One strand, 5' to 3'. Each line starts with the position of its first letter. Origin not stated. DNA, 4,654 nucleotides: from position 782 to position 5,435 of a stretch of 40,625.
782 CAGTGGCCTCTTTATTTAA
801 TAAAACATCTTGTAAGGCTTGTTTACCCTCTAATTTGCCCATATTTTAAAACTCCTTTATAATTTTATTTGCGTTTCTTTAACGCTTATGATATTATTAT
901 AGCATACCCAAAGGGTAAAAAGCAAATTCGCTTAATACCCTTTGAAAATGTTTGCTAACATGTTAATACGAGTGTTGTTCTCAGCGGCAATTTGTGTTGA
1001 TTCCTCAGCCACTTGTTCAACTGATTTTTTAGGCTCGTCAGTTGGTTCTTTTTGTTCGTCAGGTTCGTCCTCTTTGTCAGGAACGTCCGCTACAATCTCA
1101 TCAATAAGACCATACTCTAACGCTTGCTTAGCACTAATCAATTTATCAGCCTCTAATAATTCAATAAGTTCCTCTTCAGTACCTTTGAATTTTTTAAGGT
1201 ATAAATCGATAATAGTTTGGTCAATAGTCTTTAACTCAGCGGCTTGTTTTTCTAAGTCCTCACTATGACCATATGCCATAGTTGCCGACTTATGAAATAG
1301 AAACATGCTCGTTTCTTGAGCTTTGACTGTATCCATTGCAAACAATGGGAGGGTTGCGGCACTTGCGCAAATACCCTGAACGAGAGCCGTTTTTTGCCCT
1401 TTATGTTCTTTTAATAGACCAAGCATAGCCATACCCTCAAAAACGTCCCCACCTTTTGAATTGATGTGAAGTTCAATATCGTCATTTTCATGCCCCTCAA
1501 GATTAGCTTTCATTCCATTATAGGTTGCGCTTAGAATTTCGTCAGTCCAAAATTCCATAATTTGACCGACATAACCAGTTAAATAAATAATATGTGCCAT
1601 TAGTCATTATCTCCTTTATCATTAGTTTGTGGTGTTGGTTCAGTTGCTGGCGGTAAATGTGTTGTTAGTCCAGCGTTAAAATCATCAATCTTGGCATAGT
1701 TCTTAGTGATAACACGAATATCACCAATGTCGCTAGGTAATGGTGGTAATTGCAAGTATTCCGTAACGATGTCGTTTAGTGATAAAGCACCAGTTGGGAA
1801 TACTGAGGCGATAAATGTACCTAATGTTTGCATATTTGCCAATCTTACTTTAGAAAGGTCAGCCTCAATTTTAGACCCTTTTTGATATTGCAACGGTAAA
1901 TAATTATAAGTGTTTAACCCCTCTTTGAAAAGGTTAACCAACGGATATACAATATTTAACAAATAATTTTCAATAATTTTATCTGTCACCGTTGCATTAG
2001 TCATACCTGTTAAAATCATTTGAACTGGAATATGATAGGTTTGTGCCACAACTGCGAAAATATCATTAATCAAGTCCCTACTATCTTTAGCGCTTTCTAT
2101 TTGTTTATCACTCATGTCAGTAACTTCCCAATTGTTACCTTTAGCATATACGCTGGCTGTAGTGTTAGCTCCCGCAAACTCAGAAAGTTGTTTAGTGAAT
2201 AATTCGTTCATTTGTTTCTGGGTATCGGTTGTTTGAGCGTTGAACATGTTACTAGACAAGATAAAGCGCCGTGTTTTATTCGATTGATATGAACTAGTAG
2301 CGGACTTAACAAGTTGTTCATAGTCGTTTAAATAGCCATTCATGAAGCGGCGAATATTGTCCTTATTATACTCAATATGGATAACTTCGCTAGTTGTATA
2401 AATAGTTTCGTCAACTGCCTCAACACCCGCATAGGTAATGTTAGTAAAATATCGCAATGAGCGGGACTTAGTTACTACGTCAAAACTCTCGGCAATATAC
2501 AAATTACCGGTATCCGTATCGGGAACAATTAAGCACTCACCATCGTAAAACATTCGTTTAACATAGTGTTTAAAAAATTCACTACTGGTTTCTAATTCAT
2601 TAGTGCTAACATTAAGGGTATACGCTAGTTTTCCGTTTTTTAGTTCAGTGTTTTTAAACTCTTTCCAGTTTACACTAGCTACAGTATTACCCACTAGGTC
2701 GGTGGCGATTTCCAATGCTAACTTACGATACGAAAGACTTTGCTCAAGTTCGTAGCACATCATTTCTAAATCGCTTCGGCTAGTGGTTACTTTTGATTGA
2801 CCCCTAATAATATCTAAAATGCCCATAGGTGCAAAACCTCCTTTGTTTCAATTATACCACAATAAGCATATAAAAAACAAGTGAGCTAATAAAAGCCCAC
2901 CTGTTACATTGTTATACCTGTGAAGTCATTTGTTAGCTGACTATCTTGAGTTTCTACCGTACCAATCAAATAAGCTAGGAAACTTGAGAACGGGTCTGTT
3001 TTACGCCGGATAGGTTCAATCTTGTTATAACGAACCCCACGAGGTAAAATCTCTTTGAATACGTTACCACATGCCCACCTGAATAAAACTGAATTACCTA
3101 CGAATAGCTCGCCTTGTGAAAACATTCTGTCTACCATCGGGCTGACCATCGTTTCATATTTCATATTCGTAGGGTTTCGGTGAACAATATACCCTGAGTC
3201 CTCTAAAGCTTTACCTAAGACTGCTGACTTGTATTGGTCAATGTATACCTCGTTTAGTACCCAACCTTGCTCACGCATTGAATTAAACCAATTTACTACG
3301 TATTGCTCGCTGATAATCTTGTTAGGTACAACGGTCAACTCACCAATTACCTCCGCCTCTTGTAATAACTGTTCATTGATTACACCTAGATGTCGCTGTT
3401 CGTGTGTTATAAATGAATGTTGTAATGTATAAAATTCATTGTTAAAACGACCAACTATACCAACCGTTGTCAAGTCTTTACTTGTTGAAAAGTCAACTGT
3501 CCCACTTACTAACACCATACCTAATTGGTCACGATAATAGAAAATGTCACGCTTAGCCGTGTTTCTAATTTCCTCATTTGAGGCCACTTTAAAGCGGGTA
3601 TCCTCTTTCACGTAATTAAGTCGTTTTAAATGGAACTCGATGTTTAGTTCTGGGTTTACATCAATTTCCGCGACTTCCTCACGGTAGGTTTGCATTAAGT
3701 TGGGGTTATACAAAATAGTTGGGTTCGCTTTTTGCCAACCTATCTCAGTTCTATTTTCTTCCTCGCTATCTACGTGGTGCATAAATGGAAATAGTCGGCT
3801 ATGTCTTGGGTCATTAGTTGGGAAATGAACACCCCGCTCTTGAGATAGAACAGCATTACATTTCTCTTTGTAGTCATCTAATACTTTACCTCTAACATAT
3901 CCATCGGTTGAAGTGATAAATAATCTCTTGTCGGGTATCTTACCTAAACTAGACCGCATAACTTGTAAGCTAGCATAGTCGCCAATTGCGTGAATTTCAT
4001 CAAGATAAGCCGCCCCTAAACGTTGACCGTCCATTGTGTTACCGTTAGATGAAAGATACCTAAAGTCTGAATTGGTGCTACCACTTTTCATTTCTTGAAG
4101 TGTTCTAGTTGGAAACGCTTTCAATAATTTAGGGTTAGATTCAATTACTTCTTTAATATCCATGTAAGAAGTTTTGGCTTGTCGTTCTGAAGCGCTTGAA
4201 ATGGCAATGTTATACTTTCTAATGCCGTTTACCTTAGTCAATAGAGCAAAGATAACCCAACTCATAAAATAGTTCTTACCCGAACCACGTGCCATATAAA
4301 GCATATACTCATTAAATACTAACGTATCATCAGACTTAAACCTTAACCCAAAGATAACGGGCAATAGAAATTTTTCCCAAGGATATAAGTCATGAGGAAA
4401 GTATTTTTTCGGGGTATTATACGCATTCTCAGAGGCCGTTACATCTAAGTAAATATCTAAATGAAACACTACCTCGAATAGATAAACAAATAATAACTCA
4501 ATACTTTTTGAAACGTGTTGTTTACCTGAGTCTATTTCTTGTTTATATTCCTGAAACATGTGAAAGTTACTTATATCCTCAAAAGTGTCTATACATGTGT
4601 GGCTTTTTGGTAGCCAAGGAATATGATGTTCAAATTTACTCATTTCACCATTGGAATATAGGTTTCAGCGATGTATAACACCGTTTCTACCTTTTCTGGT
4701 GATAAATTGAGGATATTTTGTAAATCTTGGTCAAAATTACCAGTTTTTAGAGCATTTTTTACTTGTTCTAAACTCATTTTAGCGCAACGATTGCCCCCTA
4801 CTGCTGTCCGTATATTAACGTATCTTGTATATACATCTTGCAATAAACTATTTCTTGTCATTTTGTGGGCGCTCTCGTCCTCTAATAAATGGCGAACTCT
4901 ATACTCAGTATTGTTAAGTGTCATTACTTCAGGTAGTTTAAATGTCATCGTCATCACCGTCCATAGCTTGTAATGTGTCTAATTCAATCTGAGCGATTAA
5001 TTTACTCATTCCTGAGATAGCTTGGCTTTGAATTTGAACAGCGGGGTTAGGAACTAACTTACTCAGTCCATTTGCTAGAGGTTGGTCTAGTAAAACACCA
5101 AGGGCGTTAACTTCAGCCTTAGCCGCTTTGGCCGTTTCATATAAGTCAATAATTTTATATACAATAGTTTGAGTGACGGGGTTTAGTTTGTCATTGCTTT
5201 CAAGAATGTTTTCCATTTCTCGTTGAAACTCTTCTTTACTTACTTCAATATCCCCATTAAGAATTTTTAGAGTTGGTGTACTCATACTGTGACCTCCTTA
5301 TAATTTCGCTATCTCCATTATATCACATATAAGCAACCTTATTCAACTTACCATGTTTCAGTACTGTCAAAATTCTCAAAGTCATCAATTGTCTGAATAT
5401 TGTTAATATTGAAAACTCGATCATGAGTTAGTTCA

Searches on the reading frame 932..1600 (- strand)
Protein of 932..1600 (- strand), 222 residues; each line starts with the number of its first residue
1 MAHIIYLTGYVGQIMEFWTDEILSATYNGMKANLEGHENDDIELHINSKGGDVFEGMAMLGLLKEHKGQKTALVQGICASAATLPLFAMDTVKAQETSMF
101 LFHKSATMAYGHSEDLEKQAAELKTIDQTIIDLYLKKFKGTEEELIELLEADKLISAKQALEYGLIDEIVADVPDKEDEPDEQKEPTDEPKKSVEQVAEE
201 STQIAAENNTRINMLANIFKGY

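Call 5: search_protein_families(library=pfam, proteins=[window:932-1600:-])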
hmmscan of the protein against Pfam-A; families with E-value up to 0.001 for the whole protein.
window:932-1600:- (222 aa): 1 family
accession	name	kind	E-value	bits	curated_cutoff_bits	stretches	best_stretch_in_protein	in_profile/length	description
PF00574.28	CLP_protease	-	2.6e-27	96.3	20.2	1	37-171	44-180/182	Clp protease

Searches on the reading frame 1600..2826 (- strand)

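Call 5: search_protein_families(library=pfam, proteins=[window:1600-2826:-])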
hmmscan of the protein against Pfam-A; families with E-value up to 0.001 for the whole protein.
window:1600-2826:- (408 aa): 1 family
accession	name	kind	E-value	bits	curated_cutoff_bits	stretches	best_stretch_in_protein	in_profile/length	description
PF04860.17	Phage_portal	-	1.2e-17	64.5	39.1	1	41-353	6-316/321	Phage portal protein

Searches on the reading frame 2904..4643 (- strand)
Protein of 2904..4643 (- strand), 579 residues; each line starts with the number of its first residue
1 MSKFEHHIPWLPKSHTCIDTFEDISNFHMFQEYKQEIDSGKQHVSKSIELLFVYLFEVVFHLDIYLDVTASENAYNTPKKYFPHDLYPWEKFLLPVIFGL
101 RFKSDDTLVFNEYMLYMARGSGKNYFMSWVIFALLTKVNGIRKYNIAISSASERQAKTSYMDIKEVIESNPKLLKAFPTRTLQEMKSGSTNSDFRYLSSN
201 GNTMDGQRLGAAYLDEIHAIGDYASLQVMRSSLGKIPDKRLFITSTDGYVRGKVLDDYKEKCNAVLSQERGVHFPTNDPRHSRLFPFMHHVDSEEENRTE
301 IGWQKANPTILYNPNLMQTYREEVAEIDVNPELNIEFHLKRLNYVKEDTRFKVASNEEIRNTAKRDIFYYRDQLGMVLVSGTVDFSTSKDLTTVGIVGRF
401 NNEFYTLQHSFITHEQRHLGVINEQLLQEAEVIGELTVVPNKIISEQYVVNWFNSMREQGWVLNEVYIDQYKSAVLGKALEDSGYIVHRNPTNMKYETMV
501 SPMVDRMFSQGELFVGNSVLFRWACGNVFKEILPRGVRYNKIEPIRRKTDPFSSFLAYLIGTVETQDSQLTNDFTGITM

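Call 5: search_protein_families(library=pfam, proteins=[window:2904-4643:-])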
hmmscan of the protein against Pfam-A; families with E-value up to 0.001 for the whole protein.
window:2904-4643:- (579 aa): 2 families
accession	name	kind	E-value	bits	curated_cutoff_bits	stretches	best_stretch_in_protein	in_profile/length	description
PF03354.21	TerL_ATPase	-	5.7e-14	52.7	23.7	1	88-260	1-174/178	Terminase large subunit, ATPase domain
PF20441.4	TerL_nuclease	-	2.4e-06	27.4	24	1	284-417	7-133/286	Terminase large subunit, endonuclease domain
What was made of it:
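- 2904..5285 (-): terS (Terminase_4 / P27 type, 4938-5285), a small ORF (4640-4957) and terL (2904-4643). Call 5.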

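Call 23: search_dna_similar(query=window:2904-4643:-, collection=phages, mode=protein, max_rows=40)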
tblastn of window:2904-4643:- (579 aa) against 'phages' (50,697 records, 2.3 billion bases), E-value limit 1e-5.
Records with a match: 998; places in all: 998; records where one place covers at least 80% of the query: 605.
Best place of each record, by identity: >=99% 1; <60% 997.
By first word of the organism name: Staphylococcus 212; Streptococcus 173; Vibrio 106; Paenibacillus 105; Bacillus 57; Ralstonia 47; Leuconostoc 39; Klebsiella 31; Clostridium 22; Bacteriophage 21; and 55 more.
By host as written in the record: - 148; Staphylococcus aureus 67; Paenibacillus larvae 37; Ralstonia solanacearum 37; Bacillus anthracis 18; Klebsiella pneumoniae 18; Paenibacillus larvae ATCC 9545 17; Serratia marcescens 16; and 402 more.
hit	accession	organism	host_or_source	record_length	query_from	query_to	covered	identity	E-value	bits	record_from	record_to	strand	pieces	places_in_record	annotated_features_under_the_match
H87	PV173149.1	Enterococcus phage_vB_CECAV_A40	Enterococcus cecorum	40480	1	579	100%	99.5%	0e+0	1206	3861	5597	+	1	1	terminase large subunit | hypothetical protein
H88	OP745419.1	Enterococcus phage 4995_1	Enterococcus faecium 4995/20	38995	35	578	94%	38.1%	4e-105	353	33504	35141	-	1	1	terminase large subunit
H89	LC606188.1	Enterococcus phage Entfac.YE1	Enterococcus faecium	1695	35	578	94%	37.9%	1e-111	349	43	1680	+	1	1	terminase large subunit 2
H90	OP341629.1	Geobacillus phage vB_GthS_PK5.2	Geobacillus thermodenitrificans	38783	32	568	93%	36.6%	1e-95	326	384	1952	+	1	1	terminase large subunit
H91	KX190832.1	Bacillus phage vB_BtS_BMBtp13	Bacillus thuringiensis BGSC 4R1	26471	16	568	96%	34.9%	2e-91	314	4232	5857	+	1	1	terminase large subunit | terminase small subunit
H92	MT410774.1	Psychrobacillus phage Spoks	Psychrobacillus psychrodurans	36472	32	578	94%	34.1%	7e-87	300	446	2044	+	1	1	terminase large subunit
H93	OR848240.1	Listeria phage LM 4-14-1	Listeria monocytogenes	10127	24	579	96%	32.5%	6e-68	245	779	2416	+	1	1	record has no annotation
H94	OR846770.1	Listeria phage LM 4-11-1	Listeria monocytogenes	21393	24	579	96%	32.5%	7e-68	245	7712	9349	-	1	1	record has no annotation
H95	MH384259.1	Staphylococcus phage SA1014ruMSSAST7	Staphylococcus aureus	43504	24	571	95%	32.8%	2e-64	234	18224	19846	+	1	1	terminase large subunit | hypothetical protein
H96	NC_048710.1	Staphylococcus phage SA1014ruMSSAST7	Staphylococcus aureus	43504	24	571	95%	32.8%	2e-64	234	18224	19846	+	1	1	terminase large subunit | hypothetical protein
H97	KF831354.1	Staphylococcus phage phiBU01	Staphylococcus aureus HIP07256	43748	24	571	95%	32.8%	2e-64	234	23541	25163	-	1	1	terminase | hypothetical protein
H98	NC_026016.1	Staphylococcus phage phiBU01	Staphylococcus aureus HIP07256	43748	24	571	95%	32.8%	2e-64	234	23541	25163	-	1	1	terminase large subunit | hypothetical protein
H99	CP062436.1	Staphylococcus phage ECel-2020g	Staphylococcus aureus NAS_AN_286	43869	24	571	95%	32.8%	2e-64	234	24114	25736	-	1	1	record has no annotation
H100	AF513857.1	Staphylococcus phage phi77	Staphylococcus aureus subsp. aureus PS77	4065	24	571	95%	32.6%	3e-64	233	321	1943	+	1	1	phage terminase large subunit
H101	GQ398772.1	Staphylococcus phage P954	Staphylococcus aureus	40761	24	571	95%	32.6%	5e-64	233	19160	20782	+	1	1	terminase large subunit | hypothetical protein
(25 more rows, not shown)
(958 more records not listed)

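Call 114: find_related_loci(query=A6, collection=viral_contigs, flank=4000)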
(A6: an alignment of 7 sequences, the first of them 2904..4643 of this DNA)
Query A6 (579 aa) in viral_contigs; peptide patterns used: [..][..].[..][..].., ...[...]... (x = any residue, [..] = any of these).
175 stretches matched a pattern; 2 encode a relative of the query (tblastn E <= 1e-3); 2 distinct loci.
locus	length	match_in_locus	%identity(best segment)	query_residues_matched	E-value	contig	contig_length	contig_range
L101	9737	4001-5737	76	1-579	0e+0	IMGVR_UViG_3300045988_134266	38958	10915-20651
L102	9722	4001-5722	47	6-575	4e-172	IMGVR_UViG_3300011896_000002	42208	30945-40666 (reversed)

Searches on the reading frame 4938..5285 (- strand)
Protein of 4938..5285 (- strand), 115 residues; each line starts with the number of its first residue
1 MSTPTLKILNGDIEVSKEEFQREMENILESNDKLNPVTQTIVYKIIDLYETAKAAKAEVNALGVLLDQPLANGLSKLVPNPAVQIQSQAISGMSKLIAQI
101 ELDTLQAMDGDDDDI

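Call 5: search_protein_families(library=pfam, proteins=[window:4938-5285:-])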
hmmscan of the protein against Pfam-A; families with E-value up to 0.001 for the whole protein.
window:4938-5285:- (115 aa): 1 family
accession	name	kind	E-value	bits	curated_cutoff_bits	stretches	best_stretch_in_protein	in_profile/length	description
PF05119.17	Terminase_4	-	3e-07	31.2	24.7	1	17-102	2-83/98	Phage terminase, small subunit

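Call 94: find_encoding_contigs(protein=window:4938-5285:-, flank=3000, max_places=10)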
Protein window:4938-5285:- (115 aa): 22 contigs read that carry it; 10 places shown.
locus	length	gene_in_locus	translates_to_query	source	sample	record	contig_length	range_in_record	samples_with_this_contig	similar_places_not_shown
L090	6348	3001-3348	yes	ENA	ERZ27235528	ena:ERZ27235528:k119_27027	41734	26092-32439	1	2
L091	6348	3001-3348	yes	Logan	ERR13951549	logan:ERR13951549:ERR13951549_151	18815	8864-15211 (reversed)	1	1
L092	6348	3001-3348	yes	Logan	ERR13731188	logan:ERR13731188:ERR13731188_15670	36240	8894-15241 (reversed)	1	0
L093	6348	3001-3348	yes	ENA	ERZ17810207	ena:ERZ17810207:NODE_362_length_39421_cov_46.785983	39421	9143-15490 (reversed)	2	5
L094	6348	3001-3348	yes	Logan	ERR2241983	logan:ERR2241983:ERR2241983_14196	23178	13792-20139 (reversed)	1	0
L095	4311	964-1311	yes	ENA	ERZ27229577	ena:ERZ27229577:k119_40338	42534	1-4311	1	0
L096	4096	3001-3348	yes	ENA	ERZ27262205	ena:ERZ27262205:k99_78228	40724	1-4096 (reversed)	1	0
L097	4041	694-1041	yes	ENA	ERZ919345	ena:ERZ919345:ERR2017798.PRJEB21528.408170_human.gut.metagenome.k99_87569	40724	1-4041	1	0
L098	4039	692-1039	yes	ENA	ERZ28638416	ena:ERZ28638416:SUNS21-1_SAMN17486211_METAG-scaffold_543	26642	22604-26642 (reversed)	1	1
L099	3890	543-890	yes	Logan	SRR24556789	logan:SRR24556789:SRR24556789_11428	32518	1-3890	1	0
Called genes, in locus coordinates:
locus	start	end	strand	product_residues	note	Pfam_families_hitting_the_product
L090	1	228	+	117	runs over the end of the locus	-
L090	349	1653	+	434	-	PF00271:Helicase_C (weak)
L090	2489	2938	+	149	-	PF01844:HNH (weak)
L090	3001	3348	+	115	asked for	PF05119:Terminase_4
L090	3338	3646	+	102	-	-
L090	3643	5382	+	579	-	PF03354:TerL_ATPase, PF20441:TerL_nuclease (weak)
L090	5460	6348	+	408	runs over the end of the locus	PF04860:Phage_portal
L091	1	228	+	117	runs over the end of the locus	-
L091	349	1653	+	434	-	PF00271:Helicase_C (weak)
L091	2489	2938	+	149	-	PF01844:HNH (weak)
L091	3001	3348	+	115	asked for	PF05119:Terminase_4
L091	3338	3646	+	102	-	-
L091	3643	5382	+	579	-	PF03354:TerL_ATPase, PF20441:TerL_nuclease (weak)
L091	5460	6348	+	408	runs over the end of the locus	PF04860:Phage_portal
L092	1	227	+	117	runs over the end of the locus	-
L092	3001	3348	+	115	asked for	PF05119:Terminase_4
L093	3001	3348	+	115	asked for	PF05119:Terminase_4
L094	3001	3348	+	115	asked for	PF05119:Terminase_4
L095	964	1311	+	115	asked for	PF05119:Terminase_4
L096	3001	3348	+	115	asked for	PF05119:Terminase_4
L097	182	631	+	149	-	PF01844:HNH (weak)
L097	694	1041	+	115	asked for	PF05119:Terminase_4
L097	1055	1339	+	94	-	-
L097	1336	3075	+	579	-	PF03354:TerL_ATPase, PF20441:TerL_nuclease (weak)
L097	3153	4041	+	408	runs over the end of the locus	PF04860:Phage_portal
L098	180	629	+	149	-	PF01844:HNH (weak)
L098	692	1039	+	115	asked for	PF05119:Terminase_4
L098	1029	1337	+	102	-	-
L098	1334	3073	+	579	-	PF03354:TerL_ATPase, PF20441:TerL_nuclease (weak)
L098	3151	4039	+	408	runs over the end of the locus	PF04860:Phage_portal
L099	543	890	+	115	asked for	PF05119:Terminase_4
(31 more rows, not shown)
